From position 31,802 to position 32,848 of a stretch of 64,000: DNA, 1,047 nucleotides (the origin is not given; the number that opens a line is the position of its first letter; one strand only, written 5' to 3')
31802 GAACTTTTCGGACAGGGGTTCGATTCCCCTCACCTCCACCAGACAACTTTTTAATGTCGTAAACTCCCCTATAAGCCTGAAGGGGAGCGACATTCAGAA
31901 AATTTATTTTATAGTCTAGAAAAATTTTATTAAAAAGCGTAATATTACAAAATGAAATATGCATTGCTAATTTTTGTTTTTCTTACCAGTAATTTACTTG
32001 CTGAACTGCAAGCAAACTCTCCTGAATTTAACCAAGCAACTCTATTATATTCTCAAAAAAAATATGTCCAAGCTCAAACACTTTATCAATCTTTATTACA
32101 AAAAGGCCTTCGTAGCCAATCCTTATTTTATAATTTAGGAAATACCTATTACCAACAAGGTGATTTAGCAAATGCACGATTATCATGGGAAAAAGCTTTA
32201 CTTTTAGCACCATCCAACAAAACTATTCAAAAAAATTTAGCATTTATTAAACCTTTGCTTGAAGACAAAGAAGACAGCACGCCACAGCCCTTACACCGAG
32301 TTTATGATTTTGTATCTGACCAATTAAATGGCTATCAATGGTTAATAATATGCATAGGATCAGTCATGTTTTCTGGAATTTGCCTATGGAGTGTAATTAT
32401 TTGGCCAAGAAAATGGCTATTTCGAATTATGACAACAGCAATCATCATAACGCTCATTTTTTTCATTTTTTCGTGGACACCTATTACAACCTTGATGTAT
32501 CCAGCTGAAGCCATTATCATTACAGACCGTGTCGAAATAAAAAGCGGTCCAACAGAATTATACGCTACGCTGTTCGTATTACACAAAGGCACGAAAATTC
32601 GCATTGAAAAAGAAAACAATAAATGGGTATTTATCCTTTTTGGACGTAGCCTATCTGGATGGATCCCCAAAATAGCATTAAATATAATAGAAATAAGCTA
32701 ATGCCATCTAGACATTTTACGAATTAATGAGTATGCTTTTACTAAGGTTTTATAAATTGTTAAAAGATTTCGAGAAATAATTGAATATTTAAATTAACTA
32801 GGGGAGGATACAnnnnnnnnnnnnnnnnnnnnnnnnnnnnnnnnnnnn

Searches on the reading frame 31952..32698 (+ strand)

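Call 47: search_protein_families(library=pfam, proteins=[window:31952-32698:+])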
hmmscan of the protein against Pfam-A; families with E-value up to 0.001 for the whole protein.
window:31952-32698:+ (249 aa): 8 families
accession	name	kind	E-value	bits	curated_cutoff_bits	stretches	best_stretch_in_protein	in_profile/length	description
PF07719.23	TPR_2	-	6.5e-10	38.8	27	1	59-89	4-34/34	Tetratricopeptide repeat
PF00515.34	TPR_1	-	7.4e-09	35.5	27.8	1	59-89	4-34/34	Tetratricopeptide repeat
PF13432.12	TPR_16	-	1e-06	29.5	32.7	1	27-86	2-61/65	Tetratricopeptide repeat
PF13414.12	TPR_11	-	5.6e-06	26.4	26.8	1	63-98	1-36/42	TPR repeat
PF13181.12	TPR_8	-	0.00035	21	25.7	1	58-89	3-34/34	Tetratricopeptide repeat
PF13174.12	TPR_6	-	0.00052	20.9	26.3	0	59-83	3-27/33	Tetratricopeptide repeat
PF23914.1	TPR_CcmH_CycH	-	0.00058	20.2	42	0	34-90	99-155/158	Cytochrome c-type biogenesis protein H TPR domain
PF13428.12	TPR_14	-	0.00075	20.4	23.5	0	59-97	4-42/44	Tetratricopeptide repeat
